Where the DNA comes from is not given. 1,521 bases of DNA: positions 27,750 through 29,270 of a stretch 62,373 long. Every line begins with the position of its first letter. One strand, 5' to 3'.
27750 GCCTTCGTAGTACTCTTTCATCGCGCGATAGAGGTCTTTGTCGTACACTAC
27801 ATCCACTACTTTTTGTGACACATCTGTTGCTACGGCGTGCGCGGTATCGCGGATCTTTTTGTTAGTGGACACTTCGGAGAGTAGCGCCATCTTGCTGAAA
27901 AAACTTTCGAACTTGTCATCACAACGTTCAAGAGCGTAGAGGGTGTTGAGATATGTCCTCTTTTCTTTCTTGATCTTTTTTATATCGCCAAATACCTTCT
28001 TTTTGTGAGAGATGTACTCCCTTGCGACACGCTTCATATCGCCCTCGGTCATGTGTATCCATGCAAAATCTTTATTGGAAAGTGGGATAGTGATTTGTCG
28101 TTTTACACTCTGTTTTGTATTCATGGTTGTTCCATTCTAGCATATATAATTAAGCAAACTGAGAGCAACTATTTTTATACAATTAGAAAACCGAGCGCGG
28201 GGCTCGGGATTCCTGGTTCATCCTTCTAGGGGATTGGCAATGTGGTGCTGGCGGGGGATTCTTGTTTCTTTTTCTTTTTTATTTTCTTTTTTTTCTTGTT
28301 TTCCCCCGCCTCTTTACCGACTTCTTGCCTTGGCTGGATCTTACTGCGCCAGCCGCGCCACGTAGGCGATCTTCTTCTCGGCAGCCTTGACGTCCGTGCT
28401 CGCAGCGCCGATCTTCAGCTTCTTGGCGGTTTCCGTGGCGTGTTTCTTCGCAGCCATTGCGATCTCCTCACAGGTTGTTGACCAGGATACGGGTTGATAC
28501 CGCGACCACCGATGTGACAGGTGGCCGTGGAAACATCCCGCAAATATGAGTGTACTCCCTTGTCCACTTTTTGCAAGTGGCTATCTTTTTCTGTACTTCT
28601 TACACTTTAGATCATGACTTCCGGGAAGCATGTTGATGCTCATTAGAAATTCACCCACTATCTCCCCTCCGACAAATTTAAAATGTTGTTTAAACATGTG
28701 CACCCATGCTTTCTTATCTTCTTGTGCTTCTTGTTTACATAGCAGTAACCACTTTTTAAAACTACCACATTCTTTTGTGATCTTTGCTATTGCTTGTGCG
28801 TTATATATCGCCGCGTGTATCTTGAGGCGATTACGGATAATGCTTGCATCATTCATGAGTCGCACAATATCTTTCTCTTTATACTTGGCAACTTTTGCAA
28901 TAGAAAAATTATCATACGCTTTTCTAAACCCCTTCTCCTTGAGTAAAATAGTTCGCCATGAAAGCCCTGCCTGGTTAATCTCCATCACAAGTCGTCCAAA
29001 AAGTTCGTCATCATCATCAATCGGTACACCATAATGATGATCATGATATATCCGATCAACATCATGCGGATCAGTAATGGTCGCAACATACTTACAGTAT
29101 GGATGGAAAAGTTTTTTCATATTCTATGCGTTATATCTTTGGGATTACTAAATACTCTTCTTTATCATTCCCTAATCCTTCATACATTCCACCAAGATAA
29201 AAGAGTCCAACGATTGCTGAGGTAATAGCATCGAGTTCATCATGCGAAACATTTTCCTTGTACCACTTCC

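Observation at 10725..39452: Cross-cutting pattern: three compositionally foreign micro-cassettes occupy intergenic slots between co-directional host genes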

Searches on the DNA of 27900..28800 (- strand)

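Call 9: search_rna_families(source=window, start=27900, end=28800, threshold=evalue, max_evalue=10, show_alignments=3)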
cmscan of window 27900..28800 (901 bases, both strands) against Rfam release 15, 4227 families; matches with E-value up to 10: 6.
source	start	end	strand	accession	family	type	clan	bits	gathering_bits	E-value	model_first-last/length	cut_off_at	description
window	28527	28678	-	RF02199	TTC28-AS1_2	Gene; lncRNA;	-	23.2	50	3.9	1-156/156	no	TTC28 antisense RNA 1 conserved region 2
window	27925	27976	+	RF03383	mir-1976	Gene; miRNA;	-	20.3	71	0.29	1-52/52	no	mir-1976 microRNA precursor family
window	28293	28371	-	RF00521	SAM_alpha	Cis-reg; riboswitch;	-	14.8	36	1.5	1-79/79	no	Alpha-proteobacteria SAM riboswitch aptamer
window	28526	28603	+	RF02172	RFPL3-AS1_2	Gene; lncRNA;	-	14.2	40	0.6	1-71/71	no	RFPL3 antisense RNA 1 conserved region 2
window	28177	28302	-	RF01675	CrcZ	Gene; sRNA;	-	13.6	95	0.33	1-398/398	no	Pseudomonas sRNA CrcZ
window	28755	28800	-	RF00114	S15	Cis-reg; leader;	CL00121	12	39.5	6.6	72-117/117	5'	Ribosomal S15 leader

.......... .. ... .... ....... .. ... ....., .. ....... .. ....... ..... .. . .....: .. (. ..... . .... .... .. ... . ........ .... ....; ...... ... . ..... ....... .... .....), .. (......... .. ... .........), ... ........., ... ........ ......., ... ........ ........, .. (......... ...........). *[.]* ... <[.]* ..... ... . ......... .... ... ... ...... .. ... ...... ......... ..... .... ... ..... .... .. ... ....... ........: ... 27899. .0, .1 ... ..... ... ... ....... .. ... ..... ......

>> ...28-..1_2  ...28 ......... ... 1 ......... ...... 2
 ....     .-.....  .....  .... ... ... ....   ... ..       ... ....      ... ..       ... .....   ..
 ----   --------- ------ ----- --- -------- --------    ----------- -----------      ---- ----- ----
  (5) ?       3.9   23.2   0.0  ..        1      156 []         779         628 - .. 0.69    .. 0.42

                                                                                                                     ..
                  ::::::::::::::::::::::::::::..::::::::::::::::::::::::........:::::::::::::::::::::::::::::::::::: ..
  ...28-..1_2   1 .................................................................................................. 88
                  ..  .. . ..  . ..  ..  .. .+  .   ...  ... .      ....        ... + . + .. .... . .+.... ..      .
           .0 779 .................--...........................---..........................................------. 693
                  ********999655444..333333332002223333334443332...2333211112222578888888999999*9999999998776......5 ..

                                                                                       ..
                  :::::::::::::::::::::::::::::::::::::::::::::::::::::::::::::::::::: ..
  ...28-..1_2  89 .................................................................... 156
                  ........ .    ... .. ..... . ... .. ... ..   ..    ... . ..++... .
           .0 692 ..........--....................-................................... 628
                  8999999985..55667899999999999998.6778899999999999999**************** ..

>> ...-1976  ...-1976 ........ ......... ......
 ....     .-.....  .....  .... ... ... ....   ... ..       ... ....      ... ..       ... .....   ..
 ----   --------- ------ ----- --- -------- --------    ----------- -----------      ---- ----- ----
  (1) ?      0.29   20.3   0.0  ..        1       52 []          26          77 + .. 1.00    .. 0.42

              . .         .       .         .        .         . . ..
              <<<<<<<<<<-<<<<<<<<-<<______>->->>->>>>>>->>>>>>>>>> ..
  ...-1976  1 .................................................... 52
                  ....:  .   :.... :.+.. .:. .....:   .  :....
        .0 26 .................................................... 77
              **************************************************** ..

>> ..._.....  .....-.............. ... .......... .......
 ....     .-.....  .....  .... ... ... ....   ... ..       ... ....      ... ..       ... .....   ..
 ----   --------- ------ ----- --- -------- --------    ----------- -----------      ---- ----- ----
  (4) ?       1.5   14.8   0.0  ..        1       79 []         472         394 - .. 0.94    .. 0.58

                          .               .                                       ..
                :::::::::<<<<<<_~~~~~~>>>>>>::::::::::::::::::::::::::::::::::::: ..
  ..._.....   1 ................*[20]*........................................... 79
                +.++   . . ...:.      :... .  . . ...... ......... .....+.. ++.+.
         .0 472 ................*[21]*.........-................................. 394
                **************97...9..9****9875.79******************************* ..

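Call 91: search_dna_similar(query=window:28190-28580:-, collection=plasmids, mode=distant, max_evalue=0.01, max_rows=10)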
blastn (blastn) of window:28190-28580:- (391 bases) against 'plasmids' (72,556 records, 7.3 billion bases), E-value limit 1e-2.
Records with a match: 2; places in all: 2; records where one place covers at least 80% of the query: 0.
Best place of each record, by identity: 90-95% 2.
By first word of the organism name: Rhizobium 2.
By predicted mobility (MOB-suite, as given by PLSDB): non-mobilizable 2.
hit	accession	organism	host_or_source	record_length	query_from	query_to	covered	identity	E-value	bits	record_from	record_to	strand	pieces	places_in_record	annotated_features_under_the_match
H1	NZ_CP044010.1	Rhizobium sp. BG6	Prosopis cineraria,pure bacterial ...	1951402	152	186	9%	91.4%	2e-3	51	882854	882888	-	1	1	none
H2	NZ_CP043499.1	Rhizobium grahamii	Prosopis cineraria,pure bacterial ...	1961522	152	186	9%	91.4%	2e-3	51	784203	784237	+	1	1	none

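Call 92: search_dna_similar(query=window:28190-28580:-, collection=phages, mode=distant, max_evalue=0.01, max_rows=10)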
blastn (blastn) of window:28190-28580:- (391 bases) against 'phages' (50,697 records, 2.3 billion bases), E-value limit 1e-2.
No match.

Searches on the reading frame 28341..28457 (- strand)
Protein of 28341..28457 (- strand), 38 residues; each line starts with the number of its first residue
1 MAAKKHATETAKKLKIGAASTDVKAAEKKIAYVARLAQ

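Call 15: search_protein_families(library=pfam, proteins=[window:28341-28457:-], max_evalue=0.1)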
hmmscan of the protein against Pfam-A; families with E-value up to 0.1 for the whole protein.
window:28341-28457:- (38 aa): 0 families

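Call 46: search_protein_families(library=phrogs, proteins=[window:28341-28457:-], max_evalue=1)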
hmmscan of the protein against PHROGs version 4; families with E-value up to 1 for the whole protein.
window:28341-28457:- (38 aa): 0 families

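Call 47: search_protein_families(library=ncbifam, proteins=[window:28341-28457:-], max_evalue=1)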
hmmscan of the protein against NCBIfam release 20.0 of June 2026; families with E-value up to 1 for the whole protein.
window:28341-28457:- (38 aa): 0 families

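Call 48: search_protein_families(library=padloc, proteins=[window:28341-28457:-], max_evalue=1)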
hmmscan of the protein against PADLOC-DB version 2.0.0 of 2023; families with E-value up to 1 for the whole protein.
window:28341-28457:- (38 aa): 0 families

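Call 57: list_cluster_members(proteins=[window:28344-28457:-, window:39232-39432:-, P0001])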
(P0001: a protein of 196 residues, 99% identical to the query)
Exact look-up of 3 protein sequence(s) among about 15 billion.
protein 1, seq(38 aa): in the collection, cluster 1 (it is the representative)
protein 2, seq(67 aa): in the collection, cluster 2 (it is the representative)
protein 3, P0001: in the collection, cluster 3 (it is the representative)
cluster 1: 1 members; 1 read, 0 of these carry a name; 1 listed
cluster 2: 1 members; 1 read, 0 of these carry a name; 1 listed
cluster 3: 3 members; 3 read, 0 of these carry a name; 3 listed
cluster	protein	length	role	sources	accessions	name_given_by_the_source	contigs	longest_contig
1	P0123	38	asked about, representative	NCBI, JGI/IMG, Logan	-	-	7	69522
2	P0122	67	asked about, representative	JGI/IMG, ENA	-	-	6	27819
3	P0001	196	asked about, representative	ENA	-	-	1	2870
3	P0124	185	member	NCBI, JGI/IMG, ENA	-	-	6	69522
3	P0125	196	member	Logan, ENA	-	-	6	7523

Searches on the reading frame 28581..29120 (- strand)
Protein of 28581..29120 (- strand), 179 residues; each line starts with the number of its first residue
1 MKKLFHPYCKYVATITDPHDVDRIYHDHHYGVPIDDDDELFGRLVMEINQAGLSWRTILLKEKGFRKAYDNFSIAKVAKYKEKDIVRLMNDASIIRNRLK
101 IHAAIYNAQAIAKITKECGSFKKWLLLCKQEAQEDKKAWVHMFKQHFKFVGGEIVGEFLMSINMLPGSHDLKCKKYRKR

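Call 15: search_protein_families(library=pfam, proteins=[window:28581-29120:-], max_evalue=0.1)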
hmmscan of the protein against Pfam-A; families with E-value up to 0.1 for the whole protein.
window:28581-29120:- (179 aa): 1 family
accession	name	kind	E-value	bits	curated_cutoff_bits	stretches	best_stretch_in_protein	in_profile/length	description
PF03352.18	Adenine_glyco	-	3.1e-38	131.8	25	1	22-132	8-118/177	Methyladenine glycosylase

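Call 37: find_related_loci(query=window:28581-29120:-, collection=genome_contigs, flank=5000)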
Query window:28581-29120:- (179 aa) in genome_contigs; peptide patterns used: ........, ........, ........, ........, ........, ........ (x = any residue, [..] = any of these).
157 stretches matched a pattern; 57 encode a relative of the query (tblastn E <= 1e-3); 57 distinct loci.
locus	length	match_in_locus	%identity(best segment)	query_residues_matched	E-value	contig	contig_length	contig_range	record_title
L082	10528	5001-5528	75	3-178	7e-89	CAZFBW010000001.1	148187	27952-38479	MAG TPA_asm: uncultured Candidatus Saccharibacteria bacterium isolate SRP342105_co1_442 genome assembly, contig: NODE_11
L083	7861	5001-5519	71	3-175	6e-83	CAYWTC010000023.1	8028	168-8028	MAG TPA_asm: uncultured Candidatus Saccharibacteria bacterium isolate SRP286056_co3_459 genome assembly, contig: NODE_11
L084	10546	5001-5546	70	1-177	8e-82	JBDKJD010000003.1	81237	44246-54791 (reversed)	MAG: Candidatus Parcubacteria bacterium isolate guil_2019_sw_WHONDRS-S19S_0049_A_bin.3 scaffold_0000020, whole genome sh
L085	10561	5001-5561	72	2-179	2e-81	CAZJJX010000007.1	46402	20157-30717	MAG TPA_asm: uncultured Candidatus Saccharibacteria bacterium isolate SRP278252_co2_95 genome assembly, contig: NODE_132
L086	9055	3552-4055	74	6-173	3e-81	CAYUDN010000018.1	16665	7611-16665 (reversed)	MAG TPA_asm: uncultured Candidatus Saccharibacteria bacterium isolate SRP278252_co1_764 genome assembly, contig: NODE_59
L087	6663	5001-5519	68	6-178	2e-80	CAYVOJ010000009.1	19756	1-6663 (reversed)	MAG TPA_asm: uncultured Candidatus Saccharibacteria bacterium isolate binchicken_co128_51 genome assembly, contig: NODE_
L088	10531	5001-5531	69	3-179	2e-79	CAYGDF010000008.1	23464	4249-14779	MAG TPA_asm: uncultured Candidatus Saccharibacteria bacterium isolate ERP113451_co1_291 genome assembly, contig: NODE_24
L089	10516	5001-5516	69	2-173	2e-79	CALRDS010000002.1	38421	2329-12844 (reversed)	MAG: Candidatus Nomurabacteria bacterium isolate Baikal-1350m-319 genome assembly, contig: Baikal-1350m-c3426, whole gen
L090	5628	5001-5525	69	4-178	1e-77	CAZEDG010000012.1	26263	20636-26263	MAG TPA_asm: uncultured Candidatus Saccharibacteria bacterium isolate SRP278252_co2_772 genome assembly, contig: NODE_36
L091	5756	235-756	69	6-179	1e-76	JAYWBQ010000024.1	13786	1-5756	MAG: Candidatus Paceibacterota bacterium isolate GL93_UP_metabat_156 GL93_UP_metabat_156_23, whole genome shotgun sequen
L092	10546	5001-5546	68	3-177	1e-76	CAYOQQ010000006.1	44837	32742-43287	MAG TPA_asm: uncultured Candidatus Saccharibacteria bacterium isolate SRP278252_co2_198 genome assembly, contig: NODE_14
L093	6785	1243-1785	66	6-179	9e-76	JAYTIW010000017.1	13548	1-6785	MAG: Candidatus Paceibacterota bacterium isolate GFS_2860 GFS_2860_16, whole genome shotgun sequence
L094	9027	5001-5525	60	1-178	1e-64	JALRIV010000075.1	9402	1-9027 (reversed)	MAG: Crocinitomicaceae bacterium isolate QJ.30 NODE_75_length_9402_cov_5.586273, whole genome shotgun sequence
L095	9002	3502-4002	59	8-178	2e-63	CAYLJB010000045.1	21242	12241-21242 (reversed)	MAG TPA_asm: uncultured Fluviicola sp. isolate SRP219642_co8_467 genome assembly, contig: NODE_3163_length_21242_cov_5.3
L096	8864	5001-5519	61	1-178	2e-63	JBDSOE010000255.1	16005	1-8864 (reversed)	MAG: Ginsengibacter sp. isolate cluster1_bin.432 k127_11564174, whole genome shotgun sequence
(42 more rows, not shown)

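Call 49: find_encoding_contigs(protein=window:28581-29120:-, flank=3000, max_places=10)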
Protein window:28581-29120:- (179 aa): 17 contigs read that carry it; 10 places shown.
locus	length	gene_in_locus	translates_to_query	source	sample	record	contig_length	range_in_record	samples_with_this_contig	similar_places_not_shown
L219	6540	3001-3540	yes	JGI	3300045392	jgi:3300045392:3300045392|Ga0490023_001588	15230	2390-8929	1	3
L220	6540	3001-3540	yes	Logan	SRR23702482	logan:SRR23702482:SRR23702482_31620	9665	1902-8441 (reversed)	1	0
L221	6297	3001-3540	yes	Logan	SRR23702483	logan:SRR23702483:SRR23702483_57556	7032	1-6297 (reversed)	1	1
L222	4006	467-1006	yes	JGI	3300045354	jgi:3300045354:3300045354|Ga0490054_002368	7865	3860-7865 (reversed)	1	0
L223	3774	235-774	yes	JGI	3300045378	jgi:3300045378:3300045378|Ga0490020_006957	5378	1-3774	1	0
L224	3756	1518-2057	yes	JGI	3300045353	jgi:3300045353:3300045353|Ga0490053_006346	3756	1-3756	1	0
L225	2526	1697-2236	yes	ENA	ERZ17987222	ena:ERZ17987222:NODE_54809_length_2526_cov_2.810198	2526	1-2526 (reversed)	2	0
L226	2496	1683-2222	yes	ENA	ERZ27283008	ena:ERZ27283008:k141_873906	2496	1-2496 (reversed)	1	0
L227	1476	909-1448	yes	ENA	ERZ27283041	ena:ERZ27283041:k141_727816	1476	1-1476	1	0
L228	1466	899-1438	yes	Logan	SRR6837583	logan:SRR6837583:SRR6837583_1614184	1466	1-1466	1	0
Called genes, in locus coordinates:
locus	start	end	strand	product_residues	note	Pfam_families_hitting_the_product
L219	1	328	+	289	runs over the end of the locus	PF04536:TPM_phosphatase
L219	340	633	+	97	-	PF01035:DNA_binding_1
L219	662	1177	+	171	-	PF09351:DUF1993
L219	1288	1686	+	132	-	PF00588:SpoU_methylase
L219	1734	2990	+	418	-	PF13482:RNase_H_2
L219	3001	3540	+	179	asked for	PF03352:Adenine_glyco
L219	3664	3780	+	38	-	-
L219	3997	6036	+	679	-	PF01432:Peptidase_M3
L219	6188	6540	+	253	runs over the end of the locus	-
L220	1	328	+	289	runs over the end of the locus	PF04536:TPM_phosphatase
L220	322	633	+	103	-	PF01035:DNA_binding_1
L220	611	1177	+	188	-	PF09351:DUF1993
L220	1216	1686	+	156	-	PF00588:SpoU_methylase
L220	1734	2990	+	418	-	PF13482:RNase_H_2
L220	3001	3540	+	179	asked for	PF03352:Adenine_glyco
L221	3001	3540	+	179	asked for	PF03352:Adenine_glyco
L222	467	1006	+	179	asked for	PF03352:Adenine_glyco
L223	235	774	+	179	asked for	PF03352:Adenine_glyco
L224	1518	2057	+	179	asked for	PF03352:Adenine_glyco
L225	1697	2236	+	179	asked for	PF03352:Adenine_glyco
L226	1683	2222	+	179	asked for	PF03352:Adenine_glyco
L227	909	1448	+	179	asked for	PF03352:Adenine_glyco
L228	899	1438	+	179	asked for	PF03352:Adenine_glyco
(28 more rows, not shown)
